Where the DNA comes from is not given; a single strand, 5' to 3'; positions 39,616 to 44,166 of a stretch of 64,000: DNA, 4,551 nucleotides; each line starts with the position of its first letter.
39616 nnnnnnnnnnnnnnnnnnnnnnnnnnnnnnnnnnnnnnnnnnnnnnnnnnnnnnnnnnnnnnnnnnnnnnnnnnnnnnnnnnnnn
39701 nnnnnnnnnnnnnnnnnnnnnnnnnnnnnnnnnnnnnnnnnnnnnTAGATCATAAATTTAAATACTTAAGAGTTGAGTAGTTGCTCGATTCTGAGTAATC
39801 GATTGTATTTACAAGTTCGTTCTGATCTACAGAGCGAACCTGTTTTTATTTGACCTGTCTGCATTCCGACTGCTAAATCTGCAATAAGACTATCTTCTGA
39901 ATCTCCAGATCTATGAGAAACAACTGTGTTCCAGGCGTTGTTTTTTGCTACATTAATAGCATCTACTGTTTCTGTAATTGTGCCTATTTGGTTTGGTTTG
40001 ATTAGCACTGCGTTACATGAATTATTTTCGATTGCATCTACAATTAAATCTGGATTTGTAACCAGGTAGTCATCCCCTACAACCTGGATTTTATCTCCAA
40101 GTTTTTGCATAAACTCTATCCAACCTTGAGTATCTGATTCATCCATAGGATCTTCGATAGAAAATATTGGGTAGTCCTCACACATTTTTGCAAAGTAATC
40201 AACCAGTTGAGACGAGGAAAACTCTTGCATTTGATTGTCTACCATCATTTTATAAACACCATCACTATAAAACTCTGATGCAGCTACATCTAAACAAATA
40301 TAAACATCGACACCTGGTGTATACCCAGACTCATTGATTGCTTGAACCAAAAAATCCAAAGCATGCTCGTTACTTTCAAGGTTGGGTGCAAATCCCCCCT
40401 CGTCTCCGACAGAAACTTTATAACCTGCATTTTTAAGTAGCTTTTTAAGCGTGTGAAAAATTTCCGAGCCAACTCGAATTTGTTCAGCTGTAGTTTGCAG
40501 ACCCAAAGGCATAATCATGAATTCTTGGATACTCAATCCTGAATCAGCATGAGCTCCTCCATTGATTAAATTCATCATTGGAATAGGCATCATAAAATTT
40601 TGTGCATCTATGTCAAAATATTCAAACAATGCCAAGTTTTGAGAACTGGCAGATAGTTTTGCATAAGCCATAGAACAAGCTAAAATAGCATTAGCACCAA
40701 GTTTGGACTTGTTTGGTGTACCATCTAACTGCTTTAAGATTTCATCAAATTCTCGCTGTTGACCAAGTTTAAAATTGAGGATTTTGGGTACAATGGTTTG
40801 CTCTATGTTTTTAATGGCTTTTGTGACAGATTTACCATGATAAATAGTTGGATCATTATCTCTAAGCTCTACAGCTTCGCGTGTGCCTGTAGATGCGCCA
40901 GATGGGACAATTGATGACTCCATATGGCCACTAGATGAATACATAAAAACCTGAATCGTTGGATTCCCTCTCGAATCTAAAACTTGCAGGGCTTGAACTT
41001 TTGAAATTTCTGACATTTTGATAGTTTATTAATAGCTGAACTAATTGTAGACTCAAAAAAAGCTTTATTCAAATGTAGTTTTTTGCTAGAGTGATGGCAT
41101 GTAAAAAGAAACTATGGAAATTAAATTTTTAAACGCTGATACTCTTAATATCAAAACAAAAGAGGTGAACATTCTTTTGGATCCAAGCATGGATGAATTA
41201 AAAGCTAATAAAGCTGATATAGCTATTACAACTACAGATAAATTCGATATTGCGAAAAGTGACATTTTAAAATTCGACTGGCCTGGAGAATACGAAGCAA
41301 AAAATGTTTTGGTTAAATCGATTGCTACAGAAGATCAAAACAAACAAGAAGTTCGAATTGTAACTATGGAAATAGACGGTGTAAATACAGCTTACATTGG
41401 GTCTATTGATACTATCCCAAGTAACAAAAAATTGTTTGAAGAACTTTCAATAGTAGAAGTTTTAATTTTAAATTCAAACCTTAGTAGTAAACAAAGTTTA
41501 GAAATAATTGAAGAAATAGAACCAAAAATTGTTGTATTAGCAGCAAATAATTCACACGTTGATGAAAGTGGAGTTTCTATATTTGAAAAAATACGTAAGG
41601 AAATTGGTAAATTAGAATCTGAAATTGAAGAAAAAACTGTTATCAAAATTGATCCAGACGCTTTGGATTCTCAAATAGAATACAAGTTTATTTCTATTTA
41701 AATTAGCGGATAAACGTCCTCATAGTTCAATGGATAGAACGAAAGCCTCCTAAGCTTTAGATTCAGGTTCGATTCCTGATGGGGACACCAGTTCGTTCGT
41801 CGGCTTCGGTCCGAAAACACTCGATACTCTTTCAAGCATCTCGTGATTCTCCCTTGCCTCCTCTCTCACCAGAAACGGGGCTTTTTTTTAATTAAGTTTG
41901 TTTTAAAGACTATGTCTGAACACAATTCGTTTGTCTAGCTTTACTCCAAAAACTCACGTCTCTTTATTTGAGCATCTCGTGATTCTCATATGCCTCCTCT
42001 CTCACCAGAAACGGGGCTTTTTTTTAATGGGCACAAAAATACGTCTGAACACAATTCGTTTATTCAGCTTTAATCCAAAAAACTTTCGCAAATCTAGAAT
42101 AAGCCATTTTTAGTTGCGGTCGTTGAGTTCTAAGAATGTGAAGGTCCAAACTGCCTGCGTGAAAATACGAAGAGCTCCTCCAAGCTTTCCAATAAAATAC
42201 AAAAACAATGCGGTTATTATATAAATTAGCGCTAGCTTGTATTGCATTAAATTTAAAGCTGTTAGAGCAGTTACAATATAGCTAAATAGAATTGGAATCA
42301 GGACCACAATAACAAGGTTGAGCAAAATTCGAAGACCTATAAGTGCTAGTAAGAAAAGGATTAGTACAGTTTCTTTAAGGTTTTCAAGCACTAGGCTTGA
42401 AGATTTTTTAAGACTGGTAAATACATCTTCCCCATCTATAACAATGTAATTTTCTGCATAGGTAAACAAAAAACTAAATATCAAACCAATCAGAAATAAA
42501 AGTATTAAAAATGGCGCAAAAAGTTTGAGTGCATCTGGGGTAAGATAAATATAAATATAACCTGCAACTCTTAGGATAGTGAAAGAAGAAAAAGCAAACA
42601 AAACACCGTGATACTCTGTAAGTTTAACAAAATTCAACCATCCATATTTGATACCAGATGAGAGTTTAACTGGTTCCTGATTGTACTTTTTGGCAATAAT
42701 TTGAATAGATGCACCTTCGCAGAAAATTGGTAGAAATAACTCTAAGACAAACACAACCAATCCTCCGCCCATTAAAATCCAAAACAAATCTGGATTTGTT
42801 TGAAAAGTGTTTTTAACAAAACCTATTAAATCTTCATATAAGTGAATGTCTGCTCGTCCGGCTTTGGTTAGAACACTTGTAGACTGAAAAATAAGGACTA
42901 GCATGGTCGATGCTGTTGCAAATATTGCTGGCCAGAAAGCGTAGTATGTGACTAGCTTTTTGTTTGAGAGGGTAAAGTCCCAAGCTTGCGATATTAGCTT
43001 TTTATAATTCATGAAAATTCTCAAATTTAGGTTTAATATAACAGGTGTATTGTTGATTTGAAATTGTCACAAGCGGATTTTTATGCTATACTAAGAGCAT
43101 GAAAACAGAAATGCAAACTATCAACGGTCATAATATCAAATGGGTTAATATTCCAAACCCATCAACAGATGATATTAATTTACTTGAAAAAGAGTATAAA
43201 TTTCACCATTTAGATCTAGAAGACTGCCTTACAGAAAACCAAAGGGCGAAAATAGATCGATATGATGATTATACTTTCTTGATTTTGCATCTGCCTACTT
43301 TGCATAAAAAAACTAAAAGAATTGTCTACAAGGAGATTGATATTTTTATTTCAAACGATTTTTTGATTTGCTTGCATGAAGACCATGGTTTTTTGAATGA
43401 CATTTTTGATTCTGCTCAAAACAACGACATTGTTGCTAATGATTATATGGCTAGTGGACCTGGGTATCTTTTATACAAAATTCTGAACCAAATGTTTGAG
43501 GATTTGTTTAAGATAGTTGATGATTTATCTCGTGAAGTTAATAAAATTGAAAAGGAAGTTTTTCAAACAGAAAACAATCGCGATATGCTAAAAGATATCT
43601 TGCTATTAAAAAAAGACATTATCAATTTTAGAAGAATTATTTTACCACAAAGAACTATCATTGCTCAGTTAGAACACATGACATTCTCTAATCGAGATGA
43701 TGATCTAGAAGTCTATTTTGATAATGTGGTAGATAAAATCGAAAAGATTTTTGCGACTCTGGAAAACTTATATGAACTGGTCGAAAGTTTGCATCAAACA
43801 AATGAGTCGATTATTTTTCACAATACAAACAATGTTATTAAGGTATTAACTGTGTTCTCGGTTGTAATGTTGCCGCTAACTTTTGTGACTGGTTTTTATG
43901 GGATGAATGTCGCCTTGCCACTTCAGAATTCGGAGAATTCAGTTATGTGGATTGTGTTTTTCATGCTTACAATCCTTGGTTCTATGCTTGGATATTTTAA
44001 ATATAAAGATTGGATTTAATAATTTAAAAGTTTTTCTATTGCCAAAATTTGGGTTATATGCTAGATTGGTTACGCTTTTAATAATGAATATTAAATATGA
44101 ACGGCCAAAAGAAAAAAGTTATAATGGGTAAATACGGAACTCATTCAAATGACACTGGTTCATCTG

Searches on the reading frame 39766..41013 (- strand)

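Call 100: search_protein_families(library=pfam, proteins=[window:39766-41013:-], max_evalue=0.00001)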
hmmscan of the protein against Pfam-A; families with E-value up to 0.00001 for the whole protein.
window:39766-41013:- (415 aa): 4 families
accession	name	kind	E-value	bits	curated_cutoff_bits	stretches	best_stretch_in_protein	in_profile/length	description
PF00113.28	Enolase_C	-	1.3e-114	383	21.5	1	140-413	2-281/296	Enolase, C-terminal TIM barrel domain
PF03952.21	Enolase_N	-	2.9e-49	167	35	1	3-132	1-130/131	Enolase, N-terminal domain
PF13378.12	MR_MLE_C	-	2.1e-08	34.6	29.4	1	249-389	41-174/219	Enolase C-terminal domain-like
PF07476.17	MAAL_C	-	4e-08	33.2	27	1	266-365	88-195/249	Methylaspartate ammonia-lyase C-terminus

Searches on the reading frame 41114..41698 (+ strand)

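Call 100: search_protein_families(library=pfam, proteins=[window:41114-41698:+], max_evalue=0.00001)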
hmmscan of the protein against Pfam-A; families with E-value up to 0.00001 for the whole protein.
window:41114-41698:+ (195 aa): 1 family
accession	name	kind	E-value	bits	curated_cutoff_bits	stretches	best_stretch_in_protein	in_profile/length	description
PF13483.12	Lactamase_B_3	-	6.9e-06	26.6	24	0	2-141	1-157/160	Beta-lactamase superfamily domain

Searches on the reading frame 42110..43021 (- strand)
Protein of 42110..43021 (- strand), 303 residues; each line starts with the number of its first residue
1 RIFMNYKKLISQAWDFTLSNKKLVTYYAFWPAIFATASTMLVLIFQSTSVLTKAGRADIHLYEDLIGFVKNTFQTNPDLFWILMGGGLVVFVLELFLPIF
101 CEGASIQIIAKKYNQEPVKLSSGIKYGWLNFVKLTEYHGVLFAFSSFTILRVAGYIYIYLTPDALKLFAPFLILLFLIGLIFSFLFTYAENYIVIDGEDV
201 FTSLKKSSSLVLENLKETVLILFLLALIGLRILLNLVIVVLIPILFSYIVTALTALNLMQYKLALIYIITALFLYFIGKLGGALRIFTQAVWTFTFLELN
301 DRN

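Call 57: search_protein_families(library=pfam, proteins=[window:42110-43021:-], max_evalue=0.01)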
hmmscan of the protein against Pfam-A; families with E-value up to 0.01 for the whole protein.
window:42110-43021:- (303 aa): 1 family
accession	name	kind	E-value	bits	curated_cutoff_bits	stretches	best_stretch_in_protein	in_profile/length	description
PF25231.1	DUF7847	-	0.0027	17.5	28.7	1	140-270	108-235/252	Domain of unknown function (DUF7847)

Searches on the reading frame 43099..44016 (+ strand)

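Call 57: search_protein_families(library=pfam, proteins=[window:43099-44016:+], max_evalue=0.01)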
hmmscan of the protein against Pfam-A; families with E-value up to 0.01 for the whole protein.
window:43099-44016:+ (306 aa): 1 family
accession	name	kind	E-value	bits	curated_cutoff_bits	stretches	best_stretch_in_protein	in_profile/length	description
PF01544.23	CorA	-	9.7e-65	219.2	27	1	13-301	4-291/292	CorA-like Mg2+ transporter protein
